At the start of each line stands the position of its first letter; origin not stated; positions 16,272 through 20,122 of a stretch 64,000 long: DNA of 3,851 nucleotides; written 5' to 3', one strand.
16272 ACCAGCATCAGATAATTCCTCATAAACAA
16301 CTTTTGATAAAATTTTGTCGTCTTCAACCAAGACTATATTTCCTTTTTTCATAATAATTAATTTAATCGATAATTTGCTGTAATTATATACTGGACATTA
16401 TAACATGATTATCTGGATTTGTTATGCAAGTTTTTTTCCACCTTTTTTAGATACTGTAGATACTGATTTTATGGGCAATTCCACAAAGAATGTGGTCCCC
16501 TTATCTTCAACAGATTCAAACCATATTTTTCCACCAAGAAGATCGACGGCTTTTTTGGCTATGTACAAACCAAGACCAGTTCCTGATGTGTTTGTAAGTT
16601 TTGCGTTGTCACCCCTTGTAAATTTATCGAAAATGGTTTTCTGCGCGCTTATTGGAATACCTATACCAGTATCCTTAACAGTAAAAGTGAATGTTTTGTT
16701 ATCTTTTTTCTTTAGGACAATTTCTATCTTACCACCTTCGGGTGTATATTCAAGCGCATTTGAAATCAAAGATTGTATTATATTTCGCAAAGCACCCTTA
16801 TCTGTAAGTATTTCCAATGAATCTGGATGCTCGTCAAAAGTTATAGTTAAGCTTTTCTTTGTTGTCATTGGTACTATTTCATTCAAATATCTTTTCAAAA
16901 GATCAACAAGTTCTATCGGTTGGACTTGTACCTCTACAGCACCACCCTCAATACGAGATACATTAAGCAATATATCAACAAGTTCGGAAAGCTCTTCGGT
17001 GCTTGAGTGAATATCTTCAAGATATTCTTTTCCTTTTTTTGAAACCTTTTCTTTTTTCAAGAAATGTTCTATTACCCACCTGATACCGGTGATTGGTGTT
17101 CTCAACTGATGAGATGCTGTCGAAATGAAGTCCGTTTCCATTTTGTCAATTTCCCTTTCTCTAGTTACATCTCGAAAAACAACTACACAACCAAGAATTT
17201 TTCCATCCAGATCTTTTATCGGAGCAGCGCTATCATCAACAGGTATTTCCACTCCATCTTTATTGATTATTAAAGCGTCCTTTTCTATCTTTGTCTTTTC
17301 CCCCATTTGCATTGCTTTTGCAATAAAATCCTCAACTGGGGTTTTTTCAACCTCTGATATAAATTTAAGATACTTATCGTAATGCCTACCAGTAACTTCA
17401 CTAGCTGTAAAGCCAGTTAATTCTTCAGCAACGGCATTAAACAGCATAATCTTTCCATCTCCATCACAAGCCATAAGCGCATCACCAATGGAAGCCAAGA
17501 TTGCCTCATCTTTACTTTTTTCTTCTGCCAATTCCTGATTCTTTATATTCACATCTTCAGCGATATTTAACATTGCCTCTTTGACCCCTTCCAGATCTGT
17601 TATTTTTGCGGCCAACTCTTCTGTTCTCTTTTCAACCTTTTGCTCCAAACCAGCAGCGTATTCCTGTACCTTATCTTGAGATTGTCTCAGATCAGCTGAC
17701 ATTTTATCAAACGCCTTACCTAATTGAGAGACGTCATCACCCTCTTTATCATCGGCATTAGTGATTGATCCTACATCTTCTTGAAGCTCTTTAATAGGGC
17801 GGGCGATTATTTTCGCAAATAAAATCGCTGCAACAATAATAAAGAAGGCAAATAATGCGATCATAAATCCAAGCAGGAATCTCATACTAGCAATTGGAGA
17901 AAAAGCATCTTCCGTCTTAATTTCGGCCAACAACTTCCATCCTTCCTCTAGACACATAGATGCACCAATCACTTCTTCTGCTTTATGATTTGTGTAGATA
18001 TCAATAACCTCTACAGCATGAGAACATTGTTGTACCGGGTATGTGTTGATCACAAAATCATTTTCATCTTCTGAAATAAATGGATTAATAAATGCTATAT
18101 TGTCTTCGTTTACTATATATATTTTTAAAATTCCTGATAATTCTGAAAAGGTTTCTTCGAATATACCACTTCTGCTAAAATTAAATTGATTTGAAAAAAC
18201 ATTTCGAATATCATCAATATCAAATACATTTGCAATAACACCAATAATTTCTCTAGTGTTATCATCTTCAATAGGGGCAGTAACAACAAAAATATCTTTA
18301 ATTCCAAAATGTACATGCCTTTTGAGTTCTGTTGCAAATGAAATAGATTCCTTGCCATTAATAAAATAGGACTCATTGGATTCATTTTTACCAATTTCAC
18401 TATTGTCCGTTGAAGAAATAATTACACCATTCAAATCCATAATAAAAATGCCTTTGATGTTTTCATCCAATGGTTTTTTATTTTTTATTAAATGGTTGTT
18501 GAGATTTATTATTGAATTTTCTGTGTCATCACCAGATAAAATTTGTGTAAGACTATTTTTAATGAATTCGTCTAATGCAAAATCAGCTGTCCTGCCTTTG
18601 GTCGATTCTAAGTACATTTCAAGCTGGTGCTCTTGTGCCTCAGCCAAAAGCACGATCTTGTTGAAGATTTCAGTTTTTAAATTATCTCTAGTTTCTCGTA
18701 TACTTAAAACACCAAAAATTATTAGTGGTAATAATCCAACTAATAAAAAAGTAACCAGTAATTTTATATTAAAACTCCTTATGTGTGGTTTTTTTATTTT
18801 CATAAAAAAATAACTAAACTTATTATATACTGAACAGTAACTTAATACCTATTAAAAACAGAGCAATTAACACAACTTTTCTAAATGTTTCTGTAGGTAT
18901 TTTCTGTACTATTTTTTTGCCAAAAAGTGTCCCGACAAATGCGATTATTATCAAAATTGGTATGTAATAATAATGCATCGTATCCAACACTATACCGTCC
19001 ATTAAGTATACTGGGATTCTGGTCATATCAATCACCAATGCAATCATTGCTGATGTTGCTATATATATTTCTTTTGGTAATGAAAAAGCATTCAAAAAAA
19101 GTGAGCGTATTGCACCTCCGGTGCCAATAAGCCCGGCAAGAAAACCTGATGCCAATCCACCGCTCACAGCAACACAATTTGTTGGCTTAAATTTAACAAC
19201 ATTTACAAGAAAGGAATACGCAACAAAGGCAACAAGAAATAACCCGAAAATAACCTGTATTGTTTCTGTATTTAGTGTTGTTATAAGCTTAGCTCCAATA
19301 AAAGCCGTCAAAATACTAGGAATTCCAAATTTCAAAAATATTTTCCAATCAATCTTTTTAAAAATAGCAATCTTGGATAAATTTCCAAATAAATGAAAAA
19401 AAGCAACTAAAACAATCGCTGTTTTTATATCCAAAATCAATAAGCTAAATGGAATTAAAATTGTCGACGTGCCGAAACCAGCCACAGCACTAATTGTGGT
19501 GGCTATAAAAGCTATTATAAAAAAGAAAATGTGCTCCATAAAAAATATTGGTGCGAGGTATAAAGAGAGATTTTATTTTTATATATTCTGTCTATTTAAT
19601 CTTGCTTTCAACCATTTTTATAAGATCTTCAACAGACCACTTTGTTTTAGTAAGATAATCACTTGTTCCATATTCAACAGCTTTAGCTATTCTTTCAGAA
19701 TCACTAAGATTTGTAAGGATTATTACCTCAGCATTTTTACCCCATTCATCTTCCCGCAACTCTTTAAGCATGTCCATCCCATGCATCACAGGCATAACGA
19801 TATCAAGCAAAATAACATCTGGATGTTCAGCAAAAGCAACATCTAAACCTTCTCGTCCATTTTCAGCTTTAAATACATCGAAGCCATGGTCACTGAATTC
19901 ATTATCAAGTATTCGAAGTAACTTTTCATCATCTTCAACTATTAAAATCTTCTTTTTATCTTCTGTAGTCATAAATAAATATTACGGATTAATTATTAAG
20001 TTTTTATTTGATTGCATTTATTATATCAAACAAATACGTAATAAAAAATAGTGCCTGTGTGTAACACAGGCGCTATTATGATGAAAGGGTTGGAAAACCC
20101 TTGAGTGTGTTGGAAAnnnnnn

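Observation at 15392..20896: Horizontally acquired-looking FliA/sigma-28 gene heading a locus of three CheY-like REC-only proteins, a PAS histidine kinase and surface adhesins, with no flagellar or chemotaxis genes in sight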

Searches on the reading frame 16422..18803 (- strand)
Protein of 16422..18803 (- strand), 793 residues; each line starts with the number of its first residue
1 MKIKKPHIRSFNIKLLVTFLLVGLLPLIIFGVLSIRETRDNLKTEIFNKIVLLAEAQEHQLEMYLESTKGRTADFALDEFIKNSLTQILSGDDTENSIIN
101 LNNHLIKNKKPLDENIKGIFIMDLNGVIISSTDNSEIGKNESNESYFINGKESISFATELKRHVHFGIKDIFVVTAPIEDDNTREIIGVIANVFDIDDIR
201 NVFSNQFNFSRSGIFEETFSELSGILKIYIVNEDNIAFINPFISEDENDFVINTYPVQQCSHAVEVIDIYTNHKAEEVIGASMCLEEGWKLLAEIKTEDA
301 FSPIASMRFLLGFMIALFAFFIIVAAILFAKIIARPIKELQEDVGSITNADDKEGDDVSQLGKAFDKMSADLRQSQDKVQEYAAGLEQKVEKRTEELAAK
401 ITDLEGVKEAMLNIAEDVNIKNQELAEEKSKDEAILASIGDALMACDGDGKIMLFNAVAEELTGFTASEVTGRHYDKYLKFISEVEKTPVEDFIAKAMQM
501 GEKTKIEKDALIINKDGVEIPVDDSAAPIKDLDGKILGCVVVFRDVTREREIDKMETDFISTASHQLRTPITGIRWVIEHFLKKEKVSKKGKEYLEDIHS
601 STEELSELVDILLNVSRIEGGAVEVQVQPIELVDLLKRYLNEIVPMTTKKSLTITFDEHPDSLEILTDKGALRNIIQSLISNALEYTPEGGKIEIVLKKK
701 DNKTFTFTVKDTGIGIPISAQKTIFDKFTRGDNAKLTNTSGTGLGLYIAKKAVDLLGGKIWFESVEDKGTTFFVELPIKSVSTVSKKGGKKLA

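Call 3: search_protein_families(library=pfam, proteins=[window:16422-18803:-], max_evalue=0.01)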
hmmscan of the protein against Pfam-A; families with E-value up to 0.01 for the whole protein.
window:16422-18803:- (793 aa): 15 families
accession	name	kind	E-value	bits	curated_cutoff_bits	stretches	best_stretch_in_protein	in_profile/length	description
PF02518.31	HATPase_c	-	2.1e-29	102.6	26.4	1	668-779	2-110/111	Histidine kinase-, DNA gyrase B-, and HSP90-like ATPase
PF13426.13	PAS_9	-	1.2e-15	58.1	27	1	442-547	3-102/103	PAS domain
PF00989.32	PAS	-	1.7e-14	54.3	22.6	1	433-546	4-113/113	PAS fold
PF00512.31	HisKA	-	3.2e-14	53.1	26.9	1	557-621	3-66/66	His Kinase A (phospho-acceptor) domain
PF08448.16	PAS_4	-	1.6e-12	48.1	23.1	1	437-551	2-110/110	PAS fold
PF02743.24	dCache_1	-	1e-11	45.3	45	1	53-238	14-180/240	Cache domain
PF08447.18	PAS_3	-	3.4e-08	34.1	25.6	1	455-541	4-87/89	PAS fold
PF01442.23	Apolipoprotein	-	0.0045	17.2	90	1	337-403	13-77/190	Apolipoprotein A1/A4/E domain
PF13589.12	HATPase_c_3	-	0.0059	17.1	25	0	678-749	9-80/137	Histidine kinase-, DNA gyrase B-, and HSP90-like ATPase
PF00672.30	HAMP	-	0.006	17.3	25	0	328-374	1-53/53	HAMP domain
PF10498.14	IFT57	-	0.0066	15.9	40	0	356-433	236-313/360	Intra-flagellar transport protein 57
PF13581.12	HATPase_c_2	-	0.0076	16.7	27.4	0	679-756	39-112/127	Histidine kinase-like ATPase domain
PF17203.10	sCache_3_2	-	0.008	16.7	28.4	0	119-191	56-123/140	Single cache domain 3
PF24820.1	Diguanyl_cycl_sensor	-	0.0086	16.5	28.1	0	438-526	4-93/109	Diguanylate cyclase-like sensor domain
PF14023.12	Bestrophin-like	-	0.0095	16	32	0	318-396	30-110/232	Bestrophin-like domain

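Call 4: search_protein_families(library=ncbifam, proteins=[window:16422-18803:-], max_evalue=0.01)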
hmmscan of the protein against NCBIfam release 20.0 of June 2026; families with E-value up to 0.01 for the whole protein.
window:16422-18803:- (793 aa): 90 families (the best 25 are shown)
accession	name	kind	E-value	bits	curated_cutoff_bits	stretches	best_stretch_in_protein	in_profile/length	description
NF046044.1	PnpS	equivalog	2.5e-73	247.4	400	1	393-777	18-390/390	two-component system histidine kinase PnpS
NF033092.0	HK_WalK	equivalog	1.1e-69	235.5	725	2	409-778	237-594/594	cell wall metabolism sensor histidine kinase WalK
TIGR02966.1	phoR_proteo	equivalog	3.4e-56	190.7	334.2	1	429-775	5-332/333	phosphate regulon sensor histidine kinase PhoR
NF047874.1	MASE3_PAS_HK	subfamily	5.8e-56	190.6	560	1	385-785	223-632/655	MASE3 domain-containing sensor histidine kinase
NF008468.0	PRK11360.1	equivalog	3e-53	181.1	646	1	403-782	241-612/616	two-component system sensor histidine kinase AtoS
NF045911.1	TCSHisKinNblS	equivalog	9.2e-46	156.4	1000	1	386-778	224-620/621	two-component system sensor histidine kinase NblS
NF008302.0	PRK11091.1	equivalog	3.8e-44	151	838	1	365-785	87-512/779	aerobic respiration two-component sensor histidine kinase ArcB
TIGR02956.1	TMAO_torS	equivalog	6.3e-44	150.3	676.5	1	557-787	465-691/967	TMAO reductase system sensor histidine kinase/response regulator TorS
NF041735.1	hist_kin_RppB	equivalog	3.4e-43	148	400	1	558-777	218-438/438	two-component system sensor histidine kinase RppB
NF045595.1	HK_scytonemin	equivalog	4e-43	147.7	865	1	548-778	407-635/637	scytonemin biosynthesis sensor histidine kinase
NF033093.1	HK_VicK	exception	1.2e-41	142.9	680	1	367-780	36-437/448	cell wall metabolism sensor histidine kinase VicK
NF041947.1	LuxQ_Vibrio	equivalog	7.7e-41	139.9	1200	1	552-786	468-704/843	quorum-sensing autoinducer 2 sensor kinase/phosphatase LuxQ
NF041832.1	near_NosP_CTERM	subfamily_domain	2.5e-40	138.7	400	1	556-785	7-232/370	NahK/ErcS family hybrid sensor histidine kinase/response regulator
NF011874.0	PRK15347.1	equivalog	8.7e-40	136.5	852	1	553-783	395-619/921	two component system sensor kinase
NF040691.1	MtrAB_MtrB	equivalog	9.7e-39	133.7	450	1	545-784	260-498/507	MtrAB system histidine kinase MtrB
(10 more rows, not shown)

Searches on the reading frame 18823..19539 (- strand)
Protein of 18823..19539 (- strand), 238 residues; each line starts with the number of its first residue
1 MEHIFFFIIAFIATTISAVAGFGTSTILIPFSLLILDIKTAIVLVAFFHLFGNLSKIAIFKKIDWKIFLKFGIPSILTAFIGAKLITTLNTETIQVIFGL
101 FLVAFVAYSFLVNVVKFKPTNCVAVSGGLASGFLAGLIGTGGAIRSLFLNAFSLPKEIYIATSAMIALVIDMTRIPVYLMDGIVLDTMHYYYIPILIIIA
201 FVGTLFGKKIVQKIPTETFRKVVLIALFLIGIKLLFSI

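Call 3: search_protein_families(library=pfam, proteins=[window:18823-19539:-], max_evalue=0.01)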
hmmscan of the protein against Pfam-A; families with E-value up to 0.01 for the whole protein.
window:18823-19539:- (238 aa): 1 family
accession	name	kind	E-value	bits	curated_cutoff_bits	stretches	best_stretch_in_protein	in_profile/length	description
PF01925.25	TauE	-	8.8e-36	124.2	32.6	1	7-234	2-237/237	Sulfite exporter TauE/SafE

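Call 4: search_protein_families(library=ncbifam, proteins=[window:18823-19539:-], max_evalue=0.01)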
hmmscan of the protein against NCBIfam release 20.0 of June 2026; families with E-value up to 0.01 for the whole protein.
window:18823-19539:- (238 aa): 0 families

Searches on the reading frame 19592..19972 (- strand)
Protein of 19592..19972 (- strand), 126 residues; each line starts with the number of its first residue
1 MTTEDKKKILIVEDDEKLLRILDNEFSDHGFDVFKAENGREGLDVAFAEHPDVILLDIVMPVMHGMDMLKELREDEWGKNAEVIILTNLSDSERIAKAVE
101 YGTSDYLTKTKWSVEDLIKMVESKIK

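Call 3: search_protein_families(library=pfam, proteins=[window:19592-19972:-], max_evalue=0.01)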
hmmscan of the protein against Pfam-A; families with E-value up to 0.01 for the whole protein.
window:19592-19972:- (126 aa): 1 family
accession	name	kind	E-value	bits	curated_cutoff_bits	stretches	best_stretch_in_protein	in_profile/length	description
PF00072.30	Response_reg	-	1.7e-25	89.8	30.2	1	9-121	1-110/111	Response regulator receiver domain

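Call 4: search_protein_families(library=ncbifam, proteins=[window:19592-19972:-], max_evalue=0.01)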
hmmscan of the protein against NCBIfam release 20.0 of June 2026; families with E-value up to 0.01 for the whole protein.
window:19592-19972:- (126 aa): 97 families (the best 25 are shown)
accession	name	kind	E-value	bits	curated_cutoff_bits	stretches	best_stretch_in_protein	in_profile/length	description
NF007135.0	PRK09581.1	equivalog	8.4e-22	77.6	474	1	8-110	4-106/457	PleD family two-component system response regulator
NF008469.0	PRK11361.1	equivalog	1.3e-21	76.9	714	1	6-121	4-116/461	acetoacetate metabolism transcriptional regulator AtoC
TIGR02154.1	PhoB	equivalog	7.8e-20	71.2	296.2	1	6-124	2-119/226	phosphate regulon transcriptional regulator PhoB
NF045717.1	DVU0259_DivK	exception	4.3e-19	68.8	160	1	6-123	2-114/117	DVU0259 family response regulator domain-containing protein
NF045944.1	ResRegRpaBCyano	equivalog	1.3e-18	67.3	330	1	10-117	1-104/229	response regulator transcription factor RpaB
NF040534.1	resp_reg_YycF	equivalog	1.4e-18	67.1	340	1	7-124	1-114/231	response regulator YycF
TIGR01387.1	cztR_silR_copR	subfamily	4.6e-18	65.7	279.2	1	9-120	1-109/218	heavy metal response regulator transcription factor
NF007969.0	PRK10693.1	equivalog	5.3e-18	65.1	329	1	6-121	7-120/337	two-component system response regulator RssB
NF047465.1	hybrid_HK_LvrA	exception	2.3e-17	62.3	1200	1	3-119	464-578/819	hybrid histidine kinase/response regulator LvrA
NF040689.1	MtrAB_MtrA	equivalog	3.4e-17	62.5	300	1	9-124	1-112/219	MtrAB system response regulator MtrA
NF053854.1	RespRegPhoBBctds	equivalog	3.8e-17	62.4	270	1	9-123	1-113/225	two-component system response regulator PhoB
NF045505.1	RR_RssB_Pseudo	equivalog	6.4e-17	61.7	700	1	6-118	5-112/394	two-component system response regulator RssB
NF007346.1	PRK09836.1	equivalog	1.6e-16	60.8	420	1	8-117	2-108/227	copper/silver response regulator transcription factor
NF041733.1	resp_reg_CseB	equivalog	2.6e-16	59.7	350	1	8-110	2-101/228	two-component system response regulator CseB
NF041367.1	CheY_Halo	equivalog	2.8e-16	59.9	200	1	10-110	2-100/114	chemotaxis protein CheY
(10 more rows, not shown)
